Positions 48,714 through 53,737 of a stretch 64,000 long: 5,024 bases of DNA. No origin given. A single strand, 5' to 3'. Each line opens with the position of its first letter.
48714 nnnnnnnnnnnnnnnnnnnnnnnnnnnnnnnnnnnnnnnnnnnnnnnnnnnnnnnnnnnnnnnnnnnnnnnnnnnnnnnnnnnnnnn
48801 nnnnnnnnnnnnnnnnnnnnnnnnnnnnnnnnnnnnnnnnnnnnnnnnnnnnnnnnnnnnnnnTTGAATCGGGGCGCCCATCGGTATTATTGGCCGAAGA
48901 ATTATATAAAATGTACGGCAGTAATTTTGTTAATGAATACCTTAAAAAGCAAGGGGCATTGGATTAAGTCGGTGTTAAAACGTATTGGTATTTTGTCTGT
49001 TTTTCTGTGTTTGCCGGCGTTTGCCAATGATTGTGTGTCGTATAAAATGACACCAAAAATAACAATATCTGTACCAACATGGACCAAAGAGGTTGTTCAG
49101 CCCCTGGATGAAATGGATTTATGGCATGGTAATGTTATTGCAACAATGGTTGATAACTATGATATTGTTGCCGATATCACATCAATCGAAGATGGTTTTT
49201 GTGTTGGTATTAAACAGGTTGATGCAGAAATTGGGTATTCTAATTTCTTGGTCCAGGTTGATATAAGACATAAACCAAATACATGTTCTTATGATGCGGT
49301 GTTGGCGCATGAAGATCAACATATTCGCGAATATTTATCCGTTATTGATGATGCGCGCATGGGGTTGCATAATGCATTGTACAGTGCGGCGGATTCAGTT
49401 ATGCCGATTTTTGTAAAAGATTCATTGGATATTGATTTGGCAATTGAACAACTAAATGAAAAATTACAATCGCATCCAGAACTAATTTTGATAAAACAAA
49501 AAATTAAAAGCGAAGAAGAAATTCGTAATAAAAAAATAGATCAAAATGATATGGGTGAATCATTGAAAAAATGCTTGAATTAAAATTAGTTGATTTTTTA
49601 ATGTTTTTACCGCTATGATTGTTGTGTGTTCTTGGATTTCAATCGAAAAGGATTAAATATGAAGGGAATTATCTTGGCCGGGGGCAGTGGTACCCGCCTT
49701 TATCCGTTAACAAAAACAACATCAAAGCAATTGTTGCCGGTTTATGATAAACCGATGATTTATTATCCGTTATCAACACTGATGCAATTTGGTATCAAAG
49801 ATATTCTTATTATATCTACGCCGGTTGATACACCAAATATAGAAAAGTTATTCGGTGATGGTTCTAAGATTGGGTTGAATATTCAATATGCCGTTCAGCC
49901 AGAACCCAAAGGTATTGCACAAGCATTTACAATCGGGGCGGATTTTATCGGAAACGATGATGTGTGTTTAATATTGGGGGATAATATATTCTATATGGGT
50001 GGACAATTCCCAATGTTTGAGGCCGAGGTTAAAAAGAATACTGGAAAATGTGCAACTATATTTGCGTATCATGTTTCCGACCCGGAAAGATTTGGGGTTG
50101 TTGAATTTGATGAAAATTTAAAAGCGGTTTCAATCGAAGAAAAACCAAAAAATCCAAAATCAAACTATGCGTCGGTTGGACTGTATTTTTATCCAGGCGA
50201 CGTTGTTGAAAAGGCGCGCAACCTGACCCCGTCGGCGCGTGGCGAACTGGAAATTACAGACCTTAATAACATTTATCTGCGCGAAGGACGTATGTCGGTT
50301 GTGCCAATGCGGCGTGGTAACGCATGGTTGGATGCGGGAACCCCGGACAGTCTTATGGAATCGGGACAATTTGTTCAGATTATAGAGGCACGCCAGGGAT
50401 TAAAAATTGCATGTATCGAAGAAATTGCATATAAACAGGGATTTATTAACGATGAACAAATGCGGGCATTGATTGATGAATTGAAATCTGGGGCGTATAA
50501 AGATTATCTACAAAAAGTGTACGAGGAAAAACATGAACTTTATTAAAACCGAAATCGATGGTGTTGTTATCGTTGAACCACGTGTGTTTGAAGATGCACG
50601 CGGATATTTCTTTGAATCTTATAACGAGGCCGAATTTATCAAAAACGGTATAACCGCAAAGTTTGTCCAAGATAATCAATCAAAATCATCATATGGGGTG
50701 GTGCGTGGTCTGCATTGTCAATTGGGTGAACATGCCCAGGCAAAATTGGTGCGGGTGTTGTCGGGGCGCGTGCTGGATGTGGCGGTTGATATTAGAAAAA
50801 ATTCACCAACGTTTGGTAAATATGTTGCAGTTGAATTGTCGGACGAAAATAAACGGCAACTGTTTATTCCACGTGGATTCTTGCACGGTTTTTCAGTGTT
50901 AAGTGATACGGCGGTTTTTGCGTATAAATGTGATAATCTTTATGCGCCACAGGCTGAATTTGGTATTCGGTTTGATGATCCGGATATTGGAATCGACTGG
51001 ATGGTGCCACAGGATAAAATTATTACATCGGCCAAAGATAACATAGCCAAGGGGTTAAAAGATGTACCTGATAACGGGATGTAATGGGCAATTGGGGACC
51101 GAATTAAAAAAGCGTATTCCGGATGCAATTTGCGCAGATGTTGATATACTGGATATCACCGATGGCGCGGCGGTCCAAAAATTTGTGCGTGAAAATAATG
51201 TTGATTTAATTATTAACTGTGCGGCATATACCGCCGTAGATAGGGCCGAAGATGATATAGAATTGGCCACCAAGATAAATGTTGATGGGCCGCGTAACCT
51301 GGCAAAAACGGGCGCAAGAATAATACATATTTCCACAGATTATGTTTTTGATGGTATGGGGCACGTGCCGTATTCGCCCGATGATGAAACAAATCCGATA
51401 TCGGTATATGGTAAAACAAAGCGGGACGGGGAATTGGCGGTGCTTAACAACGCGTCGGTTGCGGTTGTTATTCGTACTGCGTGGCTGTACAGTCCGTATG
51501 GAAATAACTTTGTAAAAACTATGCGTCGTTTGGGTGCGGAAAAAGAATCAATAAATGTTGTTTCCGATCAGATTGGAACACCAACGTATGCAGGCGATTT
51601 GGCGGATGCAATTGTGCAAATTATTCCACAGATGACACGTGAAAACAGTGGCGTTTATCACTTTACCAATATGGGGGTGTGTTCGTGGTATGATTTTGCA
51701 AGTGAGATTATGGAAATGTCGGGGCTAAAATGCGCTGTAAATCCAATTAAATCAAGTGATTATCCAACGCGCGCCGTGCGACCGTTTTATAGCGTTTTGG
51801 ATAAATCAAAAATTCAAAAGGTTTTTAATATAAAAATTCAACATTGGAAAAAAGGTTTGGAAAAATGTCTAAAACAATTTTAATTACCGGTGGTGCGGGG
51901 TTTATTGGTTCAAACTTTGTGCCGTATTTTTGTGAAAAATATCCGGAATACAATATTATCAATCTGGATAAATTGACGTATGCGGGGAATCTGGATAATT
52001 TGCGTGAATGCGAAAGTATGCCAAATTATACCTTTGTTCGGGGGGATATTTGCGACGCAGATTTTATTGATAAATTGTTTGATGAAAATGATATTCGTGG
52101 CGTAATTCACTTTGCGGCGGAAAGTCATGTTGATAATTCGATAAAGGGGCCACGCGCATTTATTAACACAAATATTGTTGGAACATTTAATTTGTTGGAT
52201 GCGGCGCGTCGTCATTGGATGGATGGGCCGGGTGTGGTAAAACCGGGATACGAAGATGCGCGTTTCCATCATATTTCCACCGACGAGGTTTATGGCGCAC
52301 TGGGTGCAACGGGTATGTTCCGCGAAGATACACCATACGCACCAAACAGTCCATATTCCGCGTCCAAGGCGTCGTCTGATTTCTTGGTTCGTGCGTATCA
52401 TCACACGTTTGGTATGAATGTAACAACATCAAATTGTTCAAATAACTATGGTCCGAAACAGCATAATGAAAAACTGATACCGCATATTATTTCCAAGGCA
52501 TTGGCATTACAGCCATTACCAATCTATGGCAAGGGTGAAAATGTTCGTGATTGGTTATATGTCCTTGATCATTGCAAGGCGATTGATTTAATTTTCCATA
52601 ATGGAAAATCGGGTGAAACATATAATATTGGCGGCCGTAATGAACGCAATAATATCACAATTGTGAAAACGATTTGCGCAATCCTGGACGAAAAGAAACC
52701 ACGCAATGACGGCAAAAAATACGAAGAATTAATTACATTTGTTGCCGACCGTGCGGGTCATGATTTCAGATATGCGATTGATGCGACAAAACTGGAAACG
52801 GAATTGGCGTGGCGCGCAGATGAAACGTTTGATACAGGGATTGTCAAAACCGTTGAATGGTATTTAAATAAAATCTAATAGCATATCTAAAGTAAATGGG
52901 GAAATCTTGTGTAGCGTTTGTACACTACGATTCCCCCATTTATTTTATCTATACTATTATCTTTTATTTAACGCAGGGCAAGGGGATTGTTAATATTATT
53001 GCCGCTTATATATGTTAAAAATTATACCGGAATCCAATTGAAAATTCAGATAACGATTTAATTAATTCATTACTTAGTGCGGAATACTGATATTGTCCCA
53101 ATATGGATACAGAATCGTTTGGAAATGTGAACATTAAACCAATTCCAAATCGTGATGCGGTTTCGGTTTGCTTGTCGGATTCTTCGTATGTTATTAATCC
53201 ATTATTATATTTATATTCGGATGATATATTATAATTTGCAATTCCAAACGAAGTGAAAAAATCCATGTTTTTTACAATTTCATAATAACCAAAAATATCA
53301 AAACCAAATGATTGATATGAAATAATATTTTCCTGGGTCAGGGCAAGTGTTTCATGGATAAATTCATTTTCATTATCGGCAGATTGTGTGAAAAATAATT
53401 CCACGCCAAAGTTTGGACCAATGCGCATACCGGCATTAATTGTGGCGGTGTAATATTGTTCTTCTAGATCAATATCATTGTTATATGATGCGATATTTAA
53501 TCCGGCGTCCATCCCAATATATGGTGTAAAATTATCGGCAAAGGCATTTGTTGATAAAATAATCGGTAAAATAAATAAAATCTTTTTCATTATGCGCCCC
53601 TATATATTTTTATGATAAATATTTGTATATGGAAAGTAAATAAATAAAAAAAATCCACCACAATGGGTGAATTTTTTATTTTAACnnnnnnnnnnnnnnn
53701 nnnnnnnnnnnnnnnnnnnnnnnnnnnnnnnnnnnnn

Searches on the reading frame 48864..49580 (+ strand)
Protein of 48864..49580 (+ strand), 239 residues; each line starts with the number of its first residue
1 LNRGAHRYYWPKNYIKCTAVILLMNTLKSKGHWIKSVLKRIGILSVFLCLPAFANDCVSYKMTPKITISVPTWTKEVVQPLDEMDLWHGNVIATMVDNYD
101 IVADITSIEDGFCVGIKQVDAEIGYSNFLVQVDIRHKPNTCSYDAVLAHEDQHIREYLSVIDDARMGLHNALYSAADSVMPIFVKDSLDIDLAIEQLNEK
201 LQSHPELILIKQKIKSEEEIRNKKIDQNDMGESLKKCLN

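Call 18: search_protein_families(library=pfam, proteins=[window:48864-49580:+], max_evalue=0.01)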
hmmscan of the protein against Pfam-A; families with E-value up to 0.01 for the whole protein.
window:48864-49580:+ (239 aa): 0 families

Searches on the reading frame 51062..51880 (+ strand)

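Call 21: search_protein_families(library=pfam, proteins=[window:51062-51880:+], max_evalue=0.001)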
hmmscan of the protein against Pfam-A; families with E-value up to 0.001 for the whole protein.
window:51062-51880:+ (273 aa): 6 families
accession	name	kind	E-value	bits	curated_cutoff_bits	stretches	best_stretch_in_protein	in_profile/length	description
PF04321.23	RmlD_sub_bind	-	2.8e-99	332.2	27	1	3-272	4-284/287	RmlD substrate binding domain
PF01370.27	Epimerase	-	2.7e-19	70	20.9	1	3-193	2-230/240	NAD dependent epimerase/dehydratase family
PF16363.11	GDP_Man_Dehyd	-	1.3e-11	45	27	1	30-151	59-193/332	GDP-mannose 4,6 dehydratase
PF02719.21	Polysacc_synt_2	-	2.2e-10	40.6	20.2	1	27-149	58-171/293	Polysaccharide biosynthesis protein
PF01073.25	3Beta_HSD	-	1.8e-06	27.6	22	1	27-222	49-270/280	3-beta hydroxysteroid dehydrogenase/isomerase family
PF07993.18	NAD_binding_4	-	0.00013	21.6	20.1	1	45-131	87-192/258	Male sterility protein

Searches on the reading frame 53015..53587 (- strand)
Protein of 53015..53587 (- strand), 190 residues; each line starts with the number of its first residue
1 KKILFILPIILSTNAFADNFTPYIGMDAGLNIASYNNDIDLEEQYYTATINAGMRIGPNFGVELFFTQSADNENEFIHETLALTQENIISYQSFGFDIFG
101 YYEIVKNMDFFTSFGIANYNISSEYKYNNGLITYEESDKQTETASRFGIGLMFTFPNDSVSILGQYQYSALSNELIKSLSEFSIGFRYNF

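Call 18: search_protein_families(library=pfam, proteins=[window:53015-53587:-], max_evalue=0.01)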
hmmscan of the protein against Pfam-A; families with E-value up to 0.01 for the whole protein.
window:53015-53587:- (190 aa): 2 families
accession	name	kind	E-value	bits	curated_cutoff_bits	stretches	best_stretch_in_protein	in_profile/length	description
PF13505.12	OMP_b-brl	-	1.7e-15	58.1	28.7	1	5-190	3-175/175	Outer membrane protein beta-barrel domain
PF01389.23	OmpA_membrane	-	0.00089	19.5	21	1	23-170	7-150/180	OmpA-like transmembrane domain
